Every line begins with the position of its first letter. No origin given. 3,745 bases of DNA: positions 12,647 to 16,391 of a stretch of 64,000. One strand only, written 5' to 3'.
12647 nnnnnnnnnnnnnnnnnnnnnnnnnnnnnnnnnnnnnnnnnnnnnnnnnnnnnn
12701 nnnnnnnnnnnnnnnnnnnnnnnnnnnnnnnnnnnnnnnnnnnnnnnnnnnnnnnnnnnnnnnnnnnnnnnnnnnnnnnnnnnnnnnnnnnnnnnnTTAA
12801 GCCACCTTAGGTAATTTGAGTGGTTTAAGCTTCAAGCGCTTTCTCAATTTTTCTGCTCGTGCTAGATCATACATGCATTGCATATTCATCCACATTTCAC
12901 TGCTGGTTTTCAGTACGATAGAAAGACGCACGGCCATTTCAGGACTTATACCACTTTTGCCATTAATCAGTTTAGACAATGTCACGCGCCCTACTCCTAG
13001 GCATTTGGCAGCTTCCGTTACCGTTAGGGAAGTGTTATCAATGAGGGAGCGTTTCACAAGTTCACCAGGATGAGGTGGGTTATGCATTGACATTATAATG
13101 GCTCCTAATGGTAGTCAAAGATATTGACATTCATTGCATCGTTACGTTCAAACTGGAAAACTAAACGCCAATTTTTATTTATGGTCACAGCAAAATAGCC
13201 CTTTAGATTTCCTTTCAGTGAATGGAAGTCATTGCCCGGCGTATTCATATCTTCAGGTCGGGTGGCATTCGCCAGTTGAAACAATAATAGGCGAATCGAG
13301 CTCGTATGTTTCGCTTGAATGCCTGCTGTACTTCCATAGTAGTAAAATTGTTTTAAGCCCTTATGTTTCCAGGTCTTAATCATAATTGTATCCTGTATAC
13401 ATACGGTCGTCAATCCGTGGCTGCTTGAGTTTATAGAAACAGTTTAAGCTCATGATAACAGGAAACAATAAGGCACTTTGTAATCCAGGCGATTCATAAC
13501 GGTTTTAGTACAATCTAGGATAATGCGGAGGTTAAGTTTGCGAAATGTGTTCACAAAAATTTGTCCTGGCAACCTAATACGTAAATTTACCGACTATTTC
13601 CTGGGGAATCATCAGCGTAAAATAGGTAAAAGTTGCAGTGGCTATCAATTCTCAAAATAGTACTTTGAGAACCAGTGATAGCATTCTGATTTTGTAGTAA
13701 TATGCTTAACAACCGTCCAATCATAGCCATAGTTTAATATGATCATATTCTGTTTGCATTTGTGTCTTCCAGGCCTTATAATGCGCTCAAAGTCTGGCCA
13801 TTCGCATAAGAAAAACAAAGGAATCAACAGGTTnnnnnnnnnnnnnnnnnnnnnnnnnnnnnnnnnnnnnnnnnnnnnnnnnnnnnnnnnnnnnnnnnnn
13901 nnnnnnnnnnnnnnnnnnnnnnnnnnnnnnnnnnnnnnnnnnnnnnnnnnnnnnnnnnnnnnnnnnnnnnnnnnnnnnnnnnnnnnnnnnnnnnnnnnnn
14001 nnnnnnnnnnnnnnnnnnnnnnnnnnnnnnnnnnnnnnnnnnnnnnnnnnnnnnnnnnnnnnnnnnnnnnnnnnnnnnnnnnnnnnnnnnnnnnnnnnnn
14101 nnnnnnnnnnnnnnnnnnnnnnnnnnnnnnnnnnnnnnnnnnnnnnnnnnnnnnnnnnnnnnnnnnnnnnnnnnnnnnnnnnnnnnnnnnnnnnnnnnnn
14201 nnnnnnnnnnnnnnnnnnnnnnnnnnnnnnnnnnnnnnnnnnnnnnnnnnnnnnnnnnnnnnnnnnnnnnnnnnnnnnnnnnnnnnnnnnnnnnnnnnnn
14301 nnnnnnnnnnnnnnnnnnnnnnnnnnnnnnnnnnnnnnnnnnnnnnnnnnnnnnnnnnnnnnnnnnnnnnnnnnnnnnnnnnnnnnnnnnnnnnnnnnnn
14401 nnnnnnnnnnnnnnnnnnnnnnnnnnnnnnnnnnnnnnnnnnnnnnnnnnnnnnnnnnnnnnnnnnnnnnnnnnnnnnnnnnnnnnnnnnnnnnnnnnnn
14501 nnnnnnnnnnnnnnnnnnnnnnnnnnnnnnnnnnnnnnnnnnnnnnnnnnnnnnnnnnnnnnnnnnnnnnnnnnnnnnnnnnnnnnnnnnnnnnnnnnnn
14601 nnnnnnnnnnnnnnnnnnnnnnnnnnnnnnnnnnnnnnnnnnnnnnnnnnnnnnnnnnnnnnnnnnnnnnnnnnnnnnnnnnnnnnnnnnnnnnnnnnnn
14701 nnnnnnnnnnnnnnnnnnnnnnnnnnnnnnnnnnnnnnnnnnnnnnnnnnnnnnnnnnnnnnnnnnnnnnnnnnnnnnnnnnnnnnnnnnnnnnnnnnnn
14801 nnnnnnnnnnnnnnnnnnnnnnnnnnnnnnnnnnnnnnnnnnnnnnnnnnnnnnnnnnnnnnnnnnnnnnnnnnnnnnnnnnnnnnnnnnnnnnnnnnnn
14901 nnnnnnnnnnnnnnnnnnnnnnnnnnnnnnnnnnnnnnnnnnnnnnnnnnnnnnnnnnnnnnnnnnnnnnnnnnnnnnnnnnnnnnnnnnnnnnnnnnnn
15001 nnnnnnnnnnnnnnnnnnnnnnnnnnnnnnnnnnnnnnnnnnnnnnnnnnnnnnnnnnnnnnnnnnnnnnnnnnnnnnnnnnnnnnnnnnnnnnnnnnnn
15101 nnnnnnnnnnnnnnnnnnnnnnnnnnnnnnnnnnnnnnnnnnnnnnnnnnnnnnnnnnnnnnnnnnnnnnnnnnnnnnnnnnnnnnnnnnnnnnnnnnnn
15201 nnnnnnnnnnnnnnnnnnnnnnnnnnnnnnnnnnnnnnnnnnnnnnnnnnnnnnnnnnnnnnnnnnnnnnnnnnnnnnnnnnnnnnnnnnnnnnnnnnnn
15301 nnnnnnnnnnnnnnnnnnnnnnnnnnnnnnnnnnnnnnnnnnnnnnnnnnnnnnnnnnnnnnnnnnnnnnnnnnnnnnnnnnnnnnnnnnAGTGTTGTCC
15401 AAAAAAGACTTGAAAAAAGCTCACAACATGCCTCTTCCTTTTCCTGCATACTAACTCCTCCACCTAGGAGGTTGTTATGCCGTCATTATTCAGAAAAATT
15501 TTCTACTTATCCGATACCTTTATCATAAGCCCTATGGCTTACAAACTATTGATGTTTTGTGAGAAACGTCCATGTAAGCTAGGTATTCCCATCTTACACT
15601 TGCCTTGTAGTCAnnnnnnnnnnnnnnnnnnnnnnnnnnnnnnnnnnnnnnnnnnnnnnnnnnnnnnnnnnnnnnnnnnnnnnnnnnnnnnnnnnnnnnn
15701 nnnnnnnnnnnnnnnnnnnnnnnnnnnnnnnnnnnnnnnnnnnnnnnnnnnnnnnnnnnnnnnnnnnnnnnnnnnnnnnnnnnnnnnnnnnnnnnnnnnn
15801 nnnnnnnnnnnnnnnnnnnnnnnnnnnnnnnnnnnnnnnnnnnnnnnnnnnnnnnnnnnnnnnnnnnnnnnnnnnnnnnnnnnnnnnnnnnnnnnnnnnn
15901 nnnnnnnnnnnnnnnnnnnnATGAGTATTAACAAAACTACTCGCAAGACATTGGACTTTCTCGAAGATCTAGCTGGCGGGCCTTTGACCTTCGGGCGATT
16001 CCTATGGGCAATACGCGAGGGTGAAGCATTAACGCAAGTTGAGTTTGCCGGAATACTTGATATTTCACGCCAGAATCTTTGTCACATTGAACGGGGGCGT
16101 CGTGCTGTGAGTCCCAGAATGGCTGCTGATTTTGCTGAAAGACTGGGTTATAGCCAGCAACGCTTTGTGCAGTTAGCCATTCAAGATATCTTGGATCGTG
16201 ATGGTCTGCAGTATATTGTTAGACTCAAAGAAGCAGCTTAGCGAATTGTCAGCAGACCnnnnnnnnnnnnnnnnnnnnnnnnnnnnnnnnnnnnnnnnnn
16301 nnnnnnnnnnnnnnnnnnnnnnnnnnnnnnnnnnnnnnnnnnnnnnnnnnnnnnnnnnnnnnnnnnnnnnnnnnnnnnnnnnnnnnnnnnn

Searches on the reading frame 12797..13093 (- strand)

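Call 37: search_protein_families(library=pfam, proteins=[window:12797-13093:-], max_evalue=0.001)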
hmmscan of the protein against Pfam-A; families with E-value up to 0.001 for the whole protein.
window:12797-13093:- (98 aa): 3 families
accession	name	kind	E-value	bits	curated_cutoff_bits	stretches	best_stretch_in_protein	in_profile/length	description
PF01381.28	HTH_3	-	5.9e-08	33.1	23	1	23-65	10-52/55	Helix-turn-helix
PF12728.13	HTH_17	-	4.4e-05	24.1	27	1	23-46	2-25/51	Helix-turn-helix domain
PF13560.12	HTH_31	-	0.00033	21.3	27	1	21-64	13-57/64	Helix-turn-helix domain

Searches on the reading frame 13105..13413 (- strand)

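Call 37: search_protein_families(library=pfam, proteins=[window:13105-13413:-], max_evalue=0.001)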
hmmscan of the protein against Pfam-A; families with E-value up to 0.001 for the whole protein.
window:13105-13413:- (102 aa): 1 family
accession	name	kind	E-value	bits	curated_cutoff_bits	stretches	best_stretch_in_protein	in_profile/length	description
PF05015.19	HigB-like_toxin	-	5.8e-20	72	27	1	14-102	2-91/91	RelE-like toxin of type II toxin-antitoxin system HigB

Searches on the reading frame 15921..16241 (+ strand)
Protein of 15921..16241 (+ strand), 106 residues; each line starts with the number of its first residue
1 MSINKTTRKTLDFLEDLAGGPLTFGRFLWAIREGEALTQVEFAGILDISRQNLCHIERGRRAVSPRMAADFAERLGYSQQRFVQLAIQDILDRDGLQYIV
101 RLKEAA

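Call 17: search_protein_families(library=pfam, proteins=[window:15921-16241:+])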
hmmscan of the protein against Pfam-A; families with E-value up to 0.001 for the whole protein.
window:15921-16241:+ (106 aa): 3 families
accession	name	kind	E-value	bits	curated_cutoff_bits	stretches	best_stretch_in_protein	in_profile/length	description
PF13560.12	HTH_31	-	5.8e-09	36.6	27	1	24-80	2-59/64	Helix-turn-helix domain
PF12844.13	HTH_19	-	6.1e-09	36.1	30.2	1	25-85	1-61/64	Helix-turn-helix domain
PF01381.28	HTH_3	-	8.6e-07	29.3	23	1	31-78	4-51/55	Helix-turn-helix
